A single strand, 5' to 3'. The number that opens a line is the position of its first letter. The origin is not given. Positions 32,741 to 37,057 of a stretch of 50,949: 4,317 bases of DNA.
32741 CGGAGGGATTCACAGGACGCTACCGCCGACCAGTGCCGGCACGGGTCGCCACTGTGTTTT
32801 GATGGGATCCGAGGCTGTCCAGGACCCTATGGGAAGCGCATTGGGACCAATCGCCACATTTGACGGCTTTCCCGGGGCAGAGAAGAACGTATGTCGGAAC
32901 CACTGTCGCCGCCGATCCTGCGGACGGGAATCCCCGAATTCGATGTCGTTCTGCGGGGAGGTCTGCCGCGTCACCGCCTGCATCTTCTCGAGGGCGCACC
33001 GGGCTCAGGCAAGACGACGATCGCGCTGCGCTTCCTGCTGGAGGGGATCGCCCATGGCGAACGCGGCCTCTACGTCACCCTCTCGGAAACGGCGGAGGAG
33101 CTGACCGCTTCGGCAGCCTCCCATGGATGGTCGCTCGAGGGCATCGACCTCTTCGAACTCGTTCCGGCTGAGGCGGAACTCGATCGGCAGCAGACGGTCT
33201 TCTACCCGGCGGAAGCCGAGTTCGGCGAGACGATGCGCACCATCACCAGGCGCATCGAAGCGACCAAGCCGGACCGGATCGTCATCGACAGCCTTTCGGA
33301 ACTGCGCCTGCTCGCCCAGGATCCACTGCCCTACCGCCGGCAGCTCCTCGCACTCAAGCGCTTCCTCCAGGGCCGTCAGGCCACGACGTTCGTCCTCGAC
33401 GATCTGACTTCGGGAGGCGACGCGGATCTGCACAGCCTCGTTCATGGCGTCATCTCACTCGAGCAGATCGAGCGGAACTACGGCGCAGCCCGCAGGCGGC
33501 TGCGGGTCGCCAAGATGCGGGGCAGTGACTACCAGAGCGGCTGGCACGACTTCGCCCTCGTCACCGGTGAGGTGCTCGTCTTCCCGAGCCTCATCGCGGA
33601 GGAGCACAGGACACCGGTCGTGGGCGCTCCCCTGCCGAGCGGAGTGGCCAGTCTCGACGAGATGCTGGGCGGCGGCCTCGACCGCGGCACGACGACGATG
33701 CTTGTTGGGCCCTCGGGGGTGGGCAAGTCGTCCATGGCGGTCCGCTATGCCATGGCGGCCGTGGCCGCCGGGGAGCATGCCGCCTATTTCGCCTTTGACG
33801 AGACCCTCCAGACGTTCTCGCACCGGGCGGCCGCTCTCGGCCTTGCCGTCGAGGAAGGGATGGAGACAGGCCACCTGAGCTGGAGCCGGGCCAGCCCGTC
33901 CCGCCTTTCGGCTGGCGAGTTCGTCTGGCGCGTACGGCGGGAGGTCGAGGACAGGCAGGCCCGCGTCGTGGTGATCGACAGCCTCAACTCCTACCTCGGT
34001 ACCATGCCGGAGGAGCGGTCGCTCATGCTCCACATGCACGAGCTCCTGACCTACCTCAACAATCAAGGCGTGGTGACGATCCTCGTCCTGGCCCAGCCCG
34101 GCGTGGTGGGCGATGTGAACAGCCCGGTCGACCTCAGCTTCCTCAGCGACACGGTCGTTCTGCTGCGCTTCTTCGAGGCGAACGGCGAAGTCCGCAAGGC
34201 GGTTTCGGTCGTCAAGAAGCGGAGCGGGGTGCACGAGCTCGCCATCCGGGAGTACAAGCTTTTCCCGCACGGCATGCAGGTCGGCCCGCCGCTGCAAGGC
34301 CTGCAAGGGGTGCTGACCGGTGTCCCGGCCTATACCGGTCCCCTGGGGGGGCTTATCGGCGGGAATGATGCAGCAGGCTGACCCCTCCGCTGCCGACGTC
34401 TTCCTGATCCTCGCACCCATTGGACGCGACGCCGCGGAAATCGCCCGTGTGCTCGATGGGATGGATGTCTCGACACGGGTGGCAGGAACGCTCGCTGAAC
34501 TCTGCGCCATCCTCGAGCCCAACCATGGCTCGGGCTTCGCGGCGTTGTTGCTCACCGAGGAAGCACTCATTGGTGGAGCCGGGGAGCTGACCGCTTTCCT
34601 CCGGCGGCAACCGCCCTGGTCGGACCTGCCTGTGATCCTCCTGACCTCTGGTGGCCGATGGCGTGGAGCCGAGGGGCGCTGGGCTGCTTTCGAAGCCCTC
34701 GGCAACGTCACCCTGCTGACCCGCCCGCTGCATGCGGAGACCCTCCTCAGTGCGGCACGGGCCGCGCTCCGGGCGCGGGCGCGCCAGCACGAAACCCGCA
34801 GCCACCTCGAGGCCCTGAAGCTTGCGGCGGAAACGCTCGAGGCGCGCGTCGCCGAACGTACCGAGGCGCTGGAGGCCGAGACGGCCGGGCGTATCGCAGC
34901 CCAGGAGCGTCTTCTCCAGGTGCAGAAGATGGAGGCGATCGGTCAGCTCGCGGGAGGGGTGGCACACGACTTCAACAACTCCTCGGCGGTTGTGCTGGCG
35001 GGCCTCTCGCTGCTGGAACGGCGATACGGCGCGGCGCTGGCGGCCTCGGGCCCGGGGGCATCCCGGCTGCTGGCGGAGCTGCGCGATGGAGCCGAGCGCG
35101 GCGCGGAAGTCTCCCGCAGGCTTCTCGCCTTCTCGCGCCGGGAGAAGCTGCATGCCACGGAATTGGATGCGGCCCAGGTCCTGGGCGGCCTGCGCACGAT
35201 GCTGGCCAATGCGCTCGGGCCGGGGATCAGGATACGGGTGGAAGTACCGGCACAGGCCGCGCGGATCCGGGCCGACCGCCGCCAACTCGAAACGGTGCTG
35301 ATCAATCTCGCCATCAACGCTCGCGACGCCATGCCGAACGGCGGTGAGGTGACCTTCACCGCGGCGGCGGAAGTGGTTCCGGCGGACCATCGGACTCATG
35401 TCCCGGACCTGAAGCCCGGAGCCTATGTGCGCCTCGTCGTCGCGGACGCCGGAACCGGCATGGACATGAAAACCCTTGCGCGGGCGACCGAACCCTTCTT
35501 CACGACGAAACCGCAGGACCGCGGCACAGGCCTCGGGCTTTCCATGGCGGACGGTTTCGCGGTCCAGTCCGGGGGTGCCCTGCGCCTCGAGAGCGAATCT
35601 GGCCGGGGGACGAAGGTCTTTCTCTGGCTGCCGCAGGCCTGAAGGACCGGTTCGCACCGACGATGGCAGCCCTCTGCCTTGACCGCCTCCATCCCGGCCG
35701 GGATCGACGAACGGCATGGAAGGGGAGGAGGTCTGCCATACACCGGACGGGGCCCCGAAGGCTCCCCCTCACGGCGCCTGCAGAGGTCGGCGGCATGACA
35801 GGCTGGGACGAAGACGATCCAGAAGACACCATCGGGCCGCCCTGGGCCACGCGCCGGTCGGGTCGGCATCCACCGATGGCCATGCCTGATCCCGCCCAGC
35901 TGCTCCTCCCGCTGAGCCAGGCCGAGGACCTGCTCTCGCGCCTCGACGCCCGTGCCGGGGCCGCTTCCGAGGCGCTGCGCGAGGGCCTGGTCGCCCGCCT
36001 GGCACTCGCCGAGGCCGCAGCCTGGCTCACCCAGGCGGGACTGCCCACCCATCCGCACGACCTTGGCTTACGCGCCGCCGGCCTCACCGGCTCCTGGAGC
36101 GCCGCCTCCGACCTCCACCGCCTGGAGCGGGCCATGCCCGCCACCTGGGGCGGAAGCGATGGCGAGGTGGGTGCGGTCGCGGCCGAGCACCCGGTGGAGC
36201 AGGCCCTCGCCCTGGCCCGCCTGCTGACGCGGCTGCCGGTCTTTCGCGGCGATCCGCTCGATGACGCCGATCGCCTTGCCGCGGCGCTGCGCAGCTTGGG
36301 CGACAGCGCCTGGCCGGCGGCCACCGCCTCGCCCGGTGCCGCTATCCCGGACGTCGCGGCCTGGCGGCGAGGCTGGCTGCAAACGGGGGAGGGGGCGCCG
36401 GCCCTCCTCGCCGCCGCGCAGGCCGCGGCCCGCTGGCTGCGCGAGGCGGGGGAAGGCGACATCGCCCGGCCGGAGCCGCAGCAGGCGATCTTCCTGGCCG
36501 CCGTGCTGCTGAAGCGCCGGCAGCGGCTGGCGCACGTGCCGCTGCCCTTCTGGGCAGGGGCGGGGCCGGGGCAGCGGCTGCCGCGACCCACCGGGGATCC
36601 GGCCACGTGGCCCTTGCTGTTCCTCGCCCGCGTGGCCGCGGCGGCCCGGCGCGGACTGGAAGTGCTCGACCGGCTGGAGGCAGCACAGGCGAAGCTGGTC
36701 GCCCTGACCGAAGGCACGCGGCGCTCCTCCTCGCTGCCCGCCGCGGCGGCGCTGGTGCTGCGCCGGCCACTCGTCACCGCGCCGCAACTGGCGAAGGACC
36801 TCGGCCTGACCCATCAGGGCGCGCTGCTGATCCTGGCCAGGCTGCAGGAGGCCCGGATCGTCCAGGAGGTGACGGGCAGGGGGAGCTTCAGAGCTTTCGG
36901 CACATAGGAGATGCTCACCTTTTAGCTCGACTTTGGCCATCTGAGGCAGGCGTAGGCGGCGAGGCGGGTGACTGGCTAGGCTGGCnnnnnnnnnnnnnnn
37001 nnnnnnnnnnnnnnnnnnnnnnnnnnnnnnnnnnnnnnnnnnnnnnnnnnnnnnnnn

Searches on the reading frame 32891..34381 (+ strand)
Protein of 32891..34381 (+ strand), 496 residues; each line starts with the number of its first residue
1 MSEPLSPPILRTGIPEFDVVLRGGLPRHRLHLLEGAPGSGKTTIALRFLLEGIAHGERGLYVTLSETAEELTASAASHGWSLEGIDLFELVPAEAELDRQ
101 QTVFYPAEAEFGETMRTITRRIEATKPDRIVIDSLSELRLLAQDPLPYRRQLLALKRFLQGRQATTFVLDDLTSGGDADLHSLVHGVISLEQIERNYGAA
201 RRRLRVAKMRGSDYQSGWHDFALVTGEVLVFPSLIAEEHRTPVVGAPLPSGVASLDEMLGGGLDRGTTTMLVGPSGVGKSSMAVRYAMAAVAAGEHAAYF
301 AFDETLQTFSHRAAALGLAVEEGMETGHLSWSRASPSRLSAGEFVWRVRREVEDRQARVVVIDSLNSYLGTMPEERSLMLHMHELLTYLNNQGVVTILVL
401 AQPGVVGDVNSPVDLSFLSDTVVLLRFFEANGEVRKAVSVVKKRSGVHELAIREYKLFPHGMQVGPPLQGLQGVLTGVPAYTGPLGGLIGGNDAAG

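Call 9: search_protein_families(library=pfam, proteins=[window:32891-34381:+], max_evalue=0.01)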
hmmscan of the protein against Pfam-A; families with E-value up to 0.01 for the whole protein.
window:32891-34381:+ (496 aa): 29 families (the best 25 are shown)
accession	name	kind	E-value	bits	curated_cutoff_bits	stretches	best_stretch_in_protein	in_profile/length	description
PF06745.19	ATPase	-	4.1e-67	226.4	26.6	2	11-232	2-228/231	KaiC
PF13481.12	AAA_25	-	2.7e-19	70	27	2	253-388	20-175/195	AAA domain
PF13191.12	AAA_16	-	2.3e-10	41.7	32.6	2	266-366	24-142/167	AAA ATPase domain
PF01695.23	IstB_IS21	-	1.7e-09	38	24.1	1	268-309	94-135/238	IstB-like ATP binding protein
PF13401.12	AAA_22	-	2.3e-09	38.1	27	1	268-399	7-121/130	AAA domain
PF03796.21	DnaB_C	-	1.5e-08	34.8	27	0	248-321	2-75/255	DnaB-like helicase C terminal domain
PF20720.3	nSTAND3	-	1.2e-06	28.7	27.2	1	26-65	15-54/155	Novel STAND NTPase 3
PF00154.27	RecA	-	2.8e-06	27.5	27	0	248-322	33-106/262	recA bacterial DNA recombination protein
PF13479.12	AAA_24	-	1.1e-05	25.8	27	0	268-368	4-76/195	AAA domain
PF05625.17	PAXNEB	-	1.3e-05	24.9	28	0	8-71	17-81/366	PAXNEB protein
PF07728.20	AAA_5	-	2.7e-05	24.6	22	0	270-290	3-23/139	AAA domain (dynein-related subfamily)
PF14417.12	MEDS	-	2.7e-05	24.5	29.8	0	43-97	15-72/161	MEDS: MEthanogen/methylotroph, DcmR Sensory domain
PF05729.18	NACHT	-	5e-05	23.6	26.7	0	268-383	2-111/167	NACHT domain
PF13671.12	AAA_33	-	9.5e-05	23.2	27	0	30-49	1-20/143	AAA domain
PF13555.12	AAA_29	-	9.5e-05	22.5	27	0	265-282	22-38/61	P-loop containing region of AAA domain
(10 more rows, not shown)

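Call 23: search_protein_families(library=ncbifam, proteins=[window:32891-34381:+], max_evalue=0.01)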
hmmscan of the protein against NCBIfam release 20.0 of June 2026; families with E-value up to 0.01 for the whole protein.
window:32891-34381:+ (496 aa): 29 families (the best 25 are shown)
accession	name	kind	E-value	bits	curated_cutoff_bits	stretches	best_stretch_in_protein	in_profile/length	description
NF006799.0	PRK09302.1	equivalog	1.3e-71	241.8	408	1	10-481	13-488/515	circadian clock protein KaiC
TIGR02655.1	circ_KaiC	equivalog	2.5e-41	141.9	546.25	1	10-480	3-477/484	circadian clock protein KaiC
TIGR03880.1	KaiC_arch_3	hypoth_equivalog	3.2e-38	131.5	249.45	2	13-212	1-199/224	KaiC domain-containing protein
TIGR03877.1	thermo_KaiC_1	hypoth_equivalog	8e-36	123.7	307.25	3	11-231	5-233/238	KaiC domain-containing protein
TIGR03881.1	KaiC_arch_4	hypoth_equivalog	2.3e-35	122.3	247.8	2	10-227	3-224/231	KaiC domain-containing protein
NF052589.1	ArlH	equivalog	1.3e-22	80.6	215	2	254-444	8-201/229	archaellum protein ArlH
NF004723.0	PRK06067.1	subfamily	5.6e-19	68.6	194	2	9-142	15-145/243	flagellar accessory protein FlaH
TIGR00416.1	sms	equivalog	2.5e-18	66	403.05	2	250-452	78-269/454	DNA repair protein RadA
NF006861.0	PRK09361.1-1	equivalog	4.1e-16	59.2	278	2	247-301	4-58/235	DNA repair and recombination protein RadB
TIGR02237.1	recomb_radB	equivalog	7.8e-12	45.5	172.4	1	255-301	1-47/210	DNA repair and recombination protein RadB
NF004629.0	PRK05973.1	equivalog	7.8e-12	44.7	156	2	30-85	66-121/237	DNA helicase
NF006320.0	PRK08533.1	equivalog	1e-10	41.6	215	1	255-443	13-201/230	flagellar accessory protein FlaH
NF003301.0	PRK04301.1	equivalog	3.8e-09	36.2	259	1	249-412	84-265/316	DNA repair and recombination protein RadA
TIGR03600.1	phage_DnaB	exception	4.3e-09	35.9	498.65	1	10-78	177-245/421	phage replicative helicase, DnaB family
NF038214.1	IS21_help_AAA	equivalog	2.8e-08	33.7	200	1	264-312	88-136/232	IS21-like element helper ATPase IstB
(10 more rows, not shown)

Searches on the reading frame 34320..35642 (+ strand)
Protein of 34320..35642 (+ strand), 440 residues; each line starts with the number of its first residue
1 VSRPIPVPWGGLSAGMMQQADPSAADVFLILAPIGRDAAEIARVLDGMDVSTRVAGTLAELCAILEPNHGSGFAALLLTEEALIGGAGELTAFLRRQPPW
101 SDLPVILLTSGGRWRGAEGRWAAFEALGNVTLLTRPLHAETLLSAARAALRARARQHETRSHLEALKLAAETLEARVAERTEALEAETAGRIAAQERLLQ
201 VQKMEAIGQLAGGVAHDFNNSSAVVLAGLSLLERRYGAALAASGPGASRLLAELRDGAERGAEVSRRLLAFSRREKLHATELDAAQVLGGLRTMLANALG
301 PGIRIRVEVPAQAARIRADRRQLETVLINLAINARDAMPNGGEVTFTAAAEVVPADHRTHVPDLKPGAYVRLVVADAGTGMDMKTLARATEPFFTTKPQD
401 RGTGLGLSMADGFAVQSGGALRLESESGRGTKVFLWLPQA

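Call 9: search_protein_families(library=pfam, proteins=[window:34320-35642:+], max_evalue=0.01)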
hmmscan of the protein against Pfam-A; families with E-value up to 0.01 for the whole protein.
window:34320-35642:+ (440 aa): 3 families
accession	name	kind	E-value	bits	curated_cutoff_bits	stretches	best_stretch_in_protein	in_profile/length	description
PF02518.31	HATPase_c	-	2e-17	64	26.4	1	319-439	2-109/111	Histidine kinase-, DNA gyrase B-, and HSP90-like ATPase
PF00512.31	HisKA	-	0.00089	19.7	26.9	0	208-275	3-64/66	His Kinase A (phospho-acceptor) domain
PF10090.15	HPTransfase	-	0.00094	19.4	22.9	0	326-350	35-59/123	Histidine phosphotransferase C-terminal domain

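Call 23: search_protein_families(library=ncbifam, proteins=[window:34320-35642:+], max_evalue=0.01)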
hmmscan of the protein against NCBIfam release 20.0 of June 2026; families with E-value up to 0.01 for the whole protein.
window:34320-35642:+ (440 aa): 52 families (the best 25 are shown)
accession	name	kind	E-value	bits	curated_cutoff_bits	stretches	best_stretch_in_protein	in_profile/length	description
NF010076.0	PRK13557.1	subfamily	3.6e-63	213.8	631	1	191-439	147-394/540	histidine kinase famiy protein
NF046020.1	HisKinCckABruc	equivalog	1.2e-60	205.3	1000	1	175-439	448-707/868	cell cycle histidine kinase CckA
NF010411.0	PRK13837.1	equivalog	3.9e-53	180.6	647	1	154-439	402-675/828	two-component system VirA-like sensor kinase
NF046026.1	HisKinCckACaul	equivalog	1.1e-43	149.4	1000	1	193-439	288-532/678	cell cycle histidine kinase CckA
NF047466.1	hybrid_RR_LvrB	exception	7.2e-30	104.4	500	1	180-439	125-376/377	hybrid histidine kinase/response regulator LvrB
NF052573.1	HisKinEspAMyxo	equivalog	1.4e-27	96.1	1400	1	187-433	364-605/755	serine histidine kinase EspA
NF008468.0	PRK11360.1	equivalog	1.5e-27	96.3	646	1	191-439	380-608/616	two-component system sensor histidine kinase AtoS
NF007688.0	PRK10364.1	equivalog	2.2e-27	95.9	479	1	195-439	228-451/460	two-component system sensor histidine kinase ZraS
NF052574.1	HisKinEspCMyxo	equivalog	2.5e-27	95.4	1200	1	195-440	405-638/785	serine histidine kinase EspC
NF038348.1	T2SS_HK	subfamily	6.3e-24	84.3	450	2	250-438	400-572/574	histidine kinase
TIGR02916.1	PEP_his_kin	equivalog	2.2e-17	62.9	300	1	191-438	459-679/679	XrtA/PEP-CTERM system histidine kinase PrsK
NF041777.1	sens_FixL_Rhizob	equivalog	2.7e-16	59.3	850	1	194-439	249-481/485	sensor protein FixL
NF047794.1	HisKinPtgB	equivalog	7.7e-15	54.2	1000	1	161-435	400-651/656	two-component system sensor histidine kinase PgtB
NF046044.1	PnpS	equivalog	9.2e-15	54.5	400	1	268-438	227-390/390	two-component system histidine kinase PnpS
NF050805.1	CellDivHKDivJCaul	equivalog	2.3e-14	52.5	1000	1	276-438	368-519/531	cell cycle sensor histidine kinase DivJ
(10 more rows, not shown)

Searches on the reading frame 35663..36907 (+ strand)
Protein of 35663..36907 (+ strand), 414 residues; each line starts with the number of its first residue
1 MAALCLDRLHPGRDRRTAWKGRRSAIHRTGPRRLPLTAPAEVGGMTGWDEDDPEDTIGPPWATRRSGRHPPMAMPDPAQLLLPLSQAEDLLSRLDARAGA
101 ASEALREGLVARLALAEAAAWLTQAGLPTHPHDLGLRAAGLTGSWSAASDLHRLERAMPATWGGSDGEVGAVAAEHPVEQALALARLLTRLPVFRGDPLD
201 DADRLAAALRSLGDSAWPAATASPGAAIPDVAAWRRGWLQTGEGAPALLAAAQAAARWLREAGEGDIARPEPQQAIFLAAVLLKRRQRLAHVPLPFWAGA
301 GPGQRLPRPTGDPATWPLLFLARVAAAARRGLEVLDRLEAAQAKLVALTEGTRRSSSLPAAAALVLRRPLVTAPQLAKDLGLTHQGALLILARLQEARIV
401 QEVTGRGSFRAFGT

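Call 9: search_protein_families(library=pfam, proteins=[window:35663-36907:+], max_evalue=0.01)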
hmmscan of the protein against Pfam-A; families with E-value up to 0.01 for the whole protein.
window:35663-36907:+ (414 aa): 1 family
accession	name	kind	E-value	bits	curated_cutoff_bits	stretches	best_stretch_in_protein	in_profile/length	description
PF11972.14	HTH_13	-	4e-12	46.4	26.1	1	358-413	1-52/54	HTH DNA binding domain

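Call 23: search_protein_families(library=ncbifam, proteins=[window:35795-36907:+], max_evalue=0.01)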
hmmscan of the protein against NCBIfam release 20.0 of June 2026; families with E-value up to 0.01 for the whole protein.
window:35795-36907:+ (370 aa): 1 family
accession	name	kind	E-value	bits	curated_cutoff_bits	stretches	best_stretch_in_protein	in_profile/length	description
NF040876.1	RHE_PE00001_fam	equivalog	2.2e-24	86.4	250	2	188-369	197-369/371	RHE_PE00001 family protein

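Call 27: find_homologous_proteins(query=window:35795-36907:+, max_evalue=0.00001)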
Query window:35795-36907:+ (370 aa): 38 proteins with E <= 0.00001 among 8000 candidates.
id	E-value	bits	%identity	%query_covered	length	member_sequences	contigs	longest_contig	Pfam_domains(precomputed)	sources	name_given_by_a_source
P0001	1.0e-204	698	90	99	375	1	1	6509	PF11972.15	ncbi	ncbi:helix-turn-helix domain-containing protein [Roseomonas mucosa]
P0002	7.2e-202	689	90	99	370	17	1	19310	PF11972.15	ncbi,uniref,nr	ncbi:hypothetical protein APZ41_016465 [Roseomonas mucosa]|uniref:HTH DNA binding domain-containing 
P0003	4.2e-201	686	91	96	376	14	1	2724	PF11972.15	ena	-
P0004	3.8e-194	663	87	99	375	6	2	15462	PF11972.15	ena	-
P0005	1.6e-193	661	88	96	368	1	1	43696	PF11972.15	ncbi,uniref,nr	ncbi:helix-turn-helix domain-containing protein [Roseomonas gilardii]|uniref:Helix-turn-helix domain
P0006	5.3e-193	659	89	96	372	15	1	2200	PF11972.15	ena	-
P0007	1.4e-192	658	86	99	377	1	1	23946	PF07183.17,PF11972.15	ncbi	ncbi:helix-turn-helix domain-containing protein [Roseomonas mucosa]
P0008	5.1e-191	653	87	96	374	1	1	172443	PF11972.15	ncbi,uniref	ncbi:helix-turn-helix domain-containing protein (plasmid) [Roseomonas mucosa]|uniref:helix-turn-heli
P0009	1.3e-187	642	84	100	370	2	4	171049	PF11972.15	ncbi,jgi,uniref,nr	ncbi:helix-turn-helix domain-containing protein [Roseomonas mucosa]|jgi:hypothetical protein|uniref:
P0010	1.9e-176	605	92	87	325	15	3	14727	PF11972.15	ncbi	ncbi:helix-turn-helix domain-containing protein, partial [Roseomonas mucosa]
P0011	3.3e-173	594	87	90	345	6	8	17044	-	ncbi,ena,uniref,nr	ncbi:hypothetical protein [Roseomonas mucosa]|uniref:hypothetical protein n=1 Tax=Roseomonas mucosa 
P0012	5.4e-166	571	89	83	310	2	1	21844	PF11972.15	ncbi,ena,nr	ncbi:MAG: hypothetical protein DI601_16920 [Azospirillum brasilense]|nr:MAG: hypothetical protein DI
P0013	1.7e-141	490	91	71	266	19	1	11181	PF11972.15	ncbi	ncbi:helix-turn-helix domain-containing protein, partial [Roseomonas mucosa]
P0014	3.0e-104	367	60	90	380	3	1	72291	PF11972.15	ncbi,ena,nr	ncbi:MAG TPA: helix-turn-helix domain-containing protein [Roseomonas sp.]|nr:helix-turn-helix domain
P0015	2.5e-97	345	58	92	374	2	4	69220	PF11972.15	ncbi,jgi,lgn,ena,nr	ncbi:MAG TPA: helix-turn-helix domain-containing protein [Roseomonas sp.]|nr:helix-turn-helix domain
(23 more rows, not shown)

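Call 29: find_related_loci(query=A1, collection=genome_contigs, flank=4000)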
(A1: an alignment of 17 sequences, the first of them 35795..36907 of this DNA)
Query A1 (370 aa) in genome_contigs; peptide patterns used: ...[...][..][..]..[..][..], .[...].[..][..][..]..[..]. (x = any residue, [..] = any of these).
600 stretches matched a pattern (row limit reached: there are more); 33 encode a relative of the query (tblastn E <= 1e-3); 31 distinct loci.
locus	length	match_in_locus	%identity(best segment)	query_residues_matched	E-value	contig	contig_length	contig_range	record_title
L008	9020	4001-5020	58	31-368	1e-77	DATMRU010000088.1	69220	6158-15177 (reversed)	MAG TPA_asm: Roseomonas sp. isolate SMAG_U12964 k141_156836, whole genome shotgun sequence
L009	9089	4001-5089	49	1-368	1e-65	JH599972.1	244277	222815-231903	Acetobacteraceae bacterium AT-5844 genomic scaffold Scfld110, whole genome shotgun sequence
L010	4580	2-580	59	173-368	1e-48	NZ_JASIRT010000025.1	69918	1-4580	Roseomonas sp. E05 E05_ctg025, whole genome shotgun sequence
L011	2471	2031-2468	70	15-176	2e-48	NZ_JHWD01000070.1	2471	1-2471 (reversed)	Roseomonas mucosa ATCC BAA-692 BT98DRAFT_scaffold00066.66_C, whole genome shotgun sequence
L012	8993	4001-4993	52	39-368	2e-60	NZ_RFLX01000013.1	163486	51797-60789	Pseudoroseomonas wenyumeiae strain Z23 Scaffold13, whole genome shotgun sequence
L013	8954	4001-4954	40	47-370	1e-39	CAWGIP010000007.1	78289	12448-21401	MAG: uncultured proteobacterium isolate MFD09603.bin.3.46 genome assembly, contig: contig_31000, whole genome shotgun se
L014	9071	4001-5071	40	4-368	7e-38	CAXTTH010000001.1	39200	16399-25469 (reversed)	MAG TPA_asm: uncultured Acetobacteraceae bacterium isolate public_SRR14722046_metawrap_bin.2 genome assembly, contig: pu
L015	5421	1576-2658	45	15-368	2e-37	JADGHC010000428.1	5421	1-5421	MAG: Microbispora sp. isolate HOG44C NODE_10212_length_5421_cov_16.737505, whole genome shotgun sequence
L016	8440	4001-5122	43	4-368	4e-35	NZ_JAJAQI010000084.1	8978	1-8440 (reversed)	Roseicella aerolata strain GB24 GB24_ctg084, whole genome shotgun sequence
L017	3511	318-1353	38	4-368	1e-36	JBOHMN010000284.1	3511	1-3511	MAG: Acetobacteraceae bacterium isolate TC-S_metabat2.bin.230 k127_896326, whole genome shotgun sequence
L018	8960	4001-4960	39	36-368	2e-32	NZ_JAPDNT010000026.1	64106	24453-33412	Limobrevibacterium gyesilva strain RN2-1 contig26, whole genome shotgun sequence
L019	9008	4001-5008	39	15-368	9e-32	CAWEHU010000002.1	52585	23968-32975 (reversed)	MAG: uncultured Alphaproteobacteria bacterium isolate MFD08669.bin.2.15 genome assembly, contig: contig_10329, whole gen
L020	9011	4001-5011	36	60-368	8e-31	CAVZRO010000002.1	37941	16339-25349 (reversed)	MAG: uncultured proteobacterium isolate MFD05705.bin.1.193 genome assembly, contig: contig_13977, whole genome shotgun s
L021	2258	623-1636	41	28-368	1e-29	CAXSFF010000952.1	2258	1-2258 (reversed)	MAG: uncultured Acetobacteraceae bacterium isolate private_VT22_metawrap_bin.10 genome assembly, contig: private_VT22_me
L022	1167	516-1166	51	4-222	3e-29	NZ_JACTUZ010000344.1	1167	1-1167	Pseudoroseomonas ludipueritiae strain DSM 14915 Scaffold344, whole genome shotgun sequence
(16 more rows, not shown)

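Call 38: search_protein_families(library=pfam, proteins=[L008:2539-3630:-], max_evalue=0.001)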
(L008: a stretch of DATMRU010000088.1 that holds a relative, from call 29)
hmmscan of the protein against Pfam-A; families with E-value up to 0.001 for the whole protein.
L008:2539-3630:- (364 aa): 1 family
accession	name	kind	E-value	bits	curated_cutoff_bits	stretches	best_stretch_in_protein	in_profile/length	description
PF00589.27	Phage_integrase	-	7.2e-14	52.4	27.1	1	163-345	17-168/172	Phage integrase family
